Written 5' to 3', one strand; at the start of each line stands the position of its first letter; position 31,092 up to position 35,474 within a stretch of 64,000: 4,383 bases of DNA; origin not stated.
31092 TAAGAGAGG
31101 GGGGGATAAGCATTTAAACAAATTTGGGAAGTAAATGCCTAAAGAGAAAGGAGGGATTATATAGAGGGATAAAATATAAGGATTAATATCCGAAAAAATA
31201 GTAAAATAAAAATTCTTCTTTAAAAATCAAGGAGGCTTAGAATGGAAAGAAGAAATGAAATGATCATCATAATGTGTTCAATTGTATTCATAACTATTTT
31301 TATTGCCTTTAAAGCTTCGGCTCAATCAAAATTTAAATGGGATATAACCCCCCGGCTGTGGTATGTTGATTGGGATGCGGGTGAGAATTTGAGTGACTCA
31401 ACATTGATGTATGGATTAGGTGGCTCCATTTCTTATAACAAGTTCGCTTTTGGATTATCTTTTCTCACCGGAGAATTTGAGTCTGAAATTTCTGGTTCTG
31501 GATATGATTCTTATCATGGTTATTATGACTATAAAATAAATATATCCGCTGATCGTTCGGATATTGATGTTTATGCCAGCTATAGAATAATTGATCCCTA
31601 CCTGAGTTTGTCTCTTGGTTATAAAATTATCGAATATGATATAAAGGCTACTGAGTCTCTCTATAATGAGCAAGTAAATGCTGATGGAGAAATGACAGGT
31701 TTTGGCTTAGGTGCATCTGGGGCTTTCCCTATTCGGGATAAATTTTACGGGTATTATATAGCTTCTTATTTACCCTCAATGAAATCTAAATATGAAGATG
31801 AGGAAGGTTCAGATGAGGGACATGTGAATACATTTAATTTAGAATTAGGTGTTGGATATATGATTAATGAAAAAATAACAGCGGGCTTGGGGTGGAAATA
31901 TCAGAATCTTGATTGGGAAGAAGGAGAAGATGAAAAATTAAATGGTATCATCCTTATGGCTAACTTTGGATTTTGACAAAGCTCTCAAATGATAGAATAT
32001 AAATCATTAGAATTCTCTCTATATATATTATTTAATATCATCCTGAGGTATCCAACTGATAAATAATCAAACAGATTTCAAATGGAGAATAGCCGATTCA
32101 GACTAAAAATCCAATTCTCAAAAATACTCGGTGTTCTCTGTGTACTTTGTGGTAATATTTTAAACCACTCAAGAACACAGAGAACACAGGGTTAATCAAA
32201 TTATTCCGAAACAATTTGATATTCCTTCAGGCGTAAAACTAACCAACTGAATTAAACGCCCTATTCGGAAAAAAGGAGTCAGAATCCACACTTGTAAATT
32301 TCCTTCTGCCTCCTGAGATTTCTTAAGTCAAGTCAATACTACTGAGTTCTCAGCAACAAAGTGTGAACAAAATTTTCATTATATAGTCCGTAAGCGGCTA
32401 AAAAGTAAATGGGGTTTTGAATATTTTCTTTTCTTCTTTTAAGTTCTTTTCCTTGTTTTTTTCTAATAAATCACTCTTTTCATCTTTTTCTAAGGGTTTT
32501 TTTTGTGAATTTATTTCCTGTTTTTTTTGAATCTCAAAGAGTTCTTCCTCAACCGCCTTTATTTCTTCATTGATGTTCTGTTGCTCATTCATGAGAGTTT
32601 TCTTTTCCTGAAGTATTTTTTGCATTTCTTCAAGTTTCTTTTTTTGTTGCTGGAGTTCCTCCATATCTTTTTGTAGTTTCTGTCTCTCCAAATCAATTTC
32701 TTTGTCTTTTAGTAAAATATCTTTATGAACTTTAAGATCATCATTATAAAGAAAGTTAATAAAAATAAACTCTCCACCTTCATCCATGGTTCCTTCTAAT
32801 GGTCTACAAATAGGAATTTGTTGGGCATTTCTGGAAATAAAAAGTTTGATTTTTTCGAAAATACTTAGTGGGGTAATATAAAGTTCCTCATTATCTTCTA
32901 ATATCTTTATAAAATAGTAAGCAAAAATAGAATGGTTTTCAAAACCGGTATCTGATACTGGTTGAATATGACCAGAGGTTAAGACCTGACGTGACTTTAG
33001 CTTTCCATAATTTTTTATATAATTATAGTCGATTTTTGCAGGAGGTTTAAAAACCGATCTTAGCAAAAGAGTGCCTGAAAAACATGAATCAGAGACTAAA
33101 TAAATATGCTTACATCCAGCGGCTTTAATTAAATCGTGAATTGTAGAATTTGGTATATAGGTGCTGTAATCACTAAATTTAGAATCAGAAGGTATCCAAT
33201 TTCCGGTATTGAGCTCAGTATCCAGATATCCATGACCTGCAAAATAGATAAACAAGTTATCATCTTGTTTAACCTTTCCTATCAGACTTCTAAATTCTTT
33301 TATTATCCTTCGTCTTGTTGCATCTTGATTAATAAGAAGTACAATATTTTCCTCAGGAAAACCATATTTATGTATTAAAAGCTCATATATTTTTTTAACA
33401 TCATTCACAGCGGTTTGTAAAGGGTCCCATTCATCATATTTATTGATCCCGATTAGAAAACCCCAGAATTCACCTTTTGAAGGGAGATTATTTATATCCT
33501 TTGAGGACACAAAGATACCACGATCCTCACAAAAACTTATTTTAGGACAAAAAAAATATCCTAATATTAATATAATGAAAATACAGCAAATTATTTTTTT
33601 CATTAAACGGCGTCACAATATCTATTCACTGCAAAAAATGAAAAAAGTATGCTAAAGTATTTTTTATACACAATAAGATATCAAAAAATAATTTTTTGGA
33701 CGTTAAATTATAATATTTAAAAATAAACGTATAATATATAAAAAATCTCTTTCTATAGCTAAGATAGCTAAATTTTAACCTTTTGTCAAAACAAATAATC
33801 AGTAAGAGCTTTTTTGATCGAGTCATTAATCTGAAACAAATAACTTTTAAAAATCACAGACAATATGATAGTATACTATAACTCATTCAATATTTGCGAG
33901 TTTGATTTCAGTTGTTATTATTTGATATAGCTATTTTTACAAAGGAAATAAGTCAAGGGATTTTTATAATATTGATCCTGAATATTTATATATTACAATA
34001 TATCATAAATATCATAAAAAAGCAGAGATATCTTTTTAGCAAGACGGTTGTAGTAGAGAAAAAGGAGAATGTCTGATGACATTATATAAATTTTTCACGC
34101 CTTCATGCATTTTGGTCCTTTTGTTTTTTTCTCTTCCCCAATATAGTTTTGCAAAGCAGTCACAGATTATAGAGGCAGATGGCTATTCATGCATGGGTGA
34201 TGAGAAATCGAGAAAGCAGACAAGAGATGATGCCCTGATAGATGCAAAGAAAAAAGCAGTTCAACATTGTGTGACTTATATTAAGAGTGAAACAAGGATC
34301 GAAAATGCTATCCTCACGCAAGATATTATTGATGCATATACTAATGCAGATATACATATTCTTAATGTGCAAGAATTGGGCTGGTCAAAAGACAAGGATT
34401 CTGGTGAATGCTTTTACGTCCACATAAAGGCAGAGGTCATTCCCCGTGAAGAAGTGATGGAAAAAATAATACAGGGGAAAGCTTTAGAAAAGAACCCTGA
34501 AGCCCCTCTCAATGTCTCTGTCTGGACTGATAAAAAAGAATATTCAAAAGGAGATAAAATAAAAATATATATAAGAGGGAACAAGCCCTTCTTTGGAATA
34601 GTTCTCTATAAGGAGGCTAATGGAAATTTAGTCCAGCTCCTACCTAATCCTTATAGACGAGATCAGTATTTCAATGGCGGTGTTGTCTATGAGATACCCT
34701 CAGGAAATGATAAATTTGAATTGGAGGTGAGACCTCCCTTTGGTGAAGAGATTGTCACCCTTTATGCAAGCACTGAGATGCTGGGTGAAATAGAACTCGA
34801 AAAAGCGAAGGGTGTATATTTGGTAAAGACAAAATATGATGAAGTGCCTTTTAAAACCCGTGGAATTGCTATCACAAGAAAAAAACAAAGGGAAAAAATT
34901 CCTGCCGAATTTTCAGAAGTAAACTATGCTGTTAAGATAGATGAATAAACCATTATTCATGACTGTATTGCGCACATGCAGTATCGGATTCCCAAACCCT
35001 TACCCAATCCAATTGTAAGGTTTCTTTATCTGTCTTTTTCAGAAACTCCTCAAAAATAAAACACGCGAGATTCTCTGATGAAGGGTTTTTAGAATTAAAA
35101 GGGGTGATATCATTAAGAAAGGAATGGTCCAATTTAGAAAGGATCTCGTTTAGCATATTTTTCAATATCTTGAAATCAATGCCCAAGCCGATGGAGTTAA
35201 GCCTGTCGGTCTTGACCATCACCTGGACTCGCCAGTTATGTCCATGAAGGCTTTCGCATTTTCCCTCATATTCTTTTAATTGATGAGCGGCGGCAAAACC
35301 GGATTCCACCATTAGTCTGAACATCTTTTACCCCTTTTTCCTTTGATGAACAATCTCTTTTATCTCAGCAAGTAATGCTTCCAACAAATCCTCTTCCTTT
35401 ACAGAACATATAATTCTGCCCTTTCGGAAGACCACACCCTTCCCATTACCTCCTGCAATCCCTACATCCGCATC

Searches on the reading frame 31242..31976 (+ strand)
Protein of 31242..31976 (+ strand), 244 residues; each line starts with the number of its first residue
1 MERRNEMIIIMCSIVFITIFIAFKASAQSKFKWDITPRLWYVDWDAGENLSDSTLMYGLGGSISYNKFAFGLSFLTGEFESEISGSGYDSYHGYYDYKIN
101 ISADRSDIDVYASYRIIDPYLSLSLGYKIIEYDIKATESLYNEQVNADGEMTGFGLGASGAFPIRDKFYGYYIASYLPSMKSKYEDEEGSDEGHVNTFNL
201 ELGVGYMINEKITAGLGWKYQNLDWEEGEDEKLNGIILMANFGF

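Call 39: search_protein_families(library=pfam, proteins=[window:31242-31976:+], max_evalue=0.001)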
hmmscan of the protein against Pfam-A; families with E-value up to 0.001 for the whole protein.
window:31242-31976:+ (244 aa): 3 families
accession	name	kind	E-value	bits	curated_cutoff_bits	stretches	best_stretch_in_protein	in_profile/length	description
PF13505.12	OMP_b-brl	-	1.7e-10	41.8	28.7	1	55-241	20-172/175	Outer membrane protein beta-barrel domain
PF10677.15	DUF2490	-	0.00011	22.5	29.8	0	191-225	30-61/186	Protein of unknown function (DUF2490)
PF03797.25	Autotransporter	-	0.00094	19.4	26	0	182-227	10-55/255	Autotransporter beta-domain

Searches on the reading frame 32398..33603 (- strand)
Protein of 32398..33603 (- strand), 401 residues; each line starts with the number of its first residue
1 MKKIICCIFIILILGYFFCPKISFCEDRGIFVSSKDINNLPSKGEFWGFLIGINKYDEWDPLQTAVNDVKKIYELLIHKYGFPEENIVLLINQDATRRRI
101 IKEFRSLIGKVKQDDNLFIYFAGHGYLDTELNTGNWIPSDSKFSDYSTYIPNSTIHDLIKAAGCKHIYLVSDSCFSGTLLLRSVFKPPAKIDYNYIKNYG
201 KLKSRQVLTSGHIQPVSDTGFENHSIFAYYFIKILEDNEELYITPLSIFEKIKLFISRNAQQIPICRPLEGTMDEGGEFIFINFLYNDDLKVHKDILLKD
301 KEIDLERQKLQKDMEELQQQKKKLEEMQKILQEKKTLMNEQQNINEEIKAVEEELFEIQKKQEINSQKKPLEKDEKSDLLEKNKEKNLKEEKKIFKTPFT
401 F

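Call 39: search_protein_families(library=pfam, proteins=[window:32398-33603:-], max_evalue=0.001)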
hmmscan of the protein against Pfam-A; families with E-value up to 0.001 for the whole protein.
window:32398-33603:- (401 aa): 1 family
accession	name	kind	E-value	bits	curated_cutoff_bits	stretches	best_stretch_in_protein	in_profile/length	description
PF00656.27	Peptidase_C14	-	8e-16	58.9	21.4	1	50-266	6-223/233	Caspase domain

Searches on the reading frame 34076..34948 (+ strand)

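Call 39: search_protein_families(library=pfam, proteins=[window:34076-34948:+], max_evalue=0.001)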
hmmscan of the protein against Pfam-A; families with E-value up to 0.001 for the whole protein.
window:34076-34948:+ (290 aa): 1 family
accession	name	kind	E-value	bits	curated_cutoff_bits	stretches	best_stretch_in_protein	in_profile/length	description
PF14326.11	DUF4384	-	2.6e-21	75.9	27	1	156-234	2-80/81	Domain of unknown function (DUF4384)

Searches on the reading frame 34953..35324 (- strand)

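Call 39: search_protein_families(library=pfam, proteins=[window:34953-35324:-], max_evalue=0.001)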
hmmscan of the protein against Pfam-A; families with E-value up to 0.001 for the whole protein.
window:34953-35324:- (123 aa): 1 family
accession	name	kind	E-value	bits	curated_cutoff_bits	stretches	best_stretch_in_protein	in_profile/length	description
PF01242.24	PTPS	-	2.4e-38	131.2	22.4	1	4-122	2-120/121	6-pyruvoyl tetrahydropterin synthase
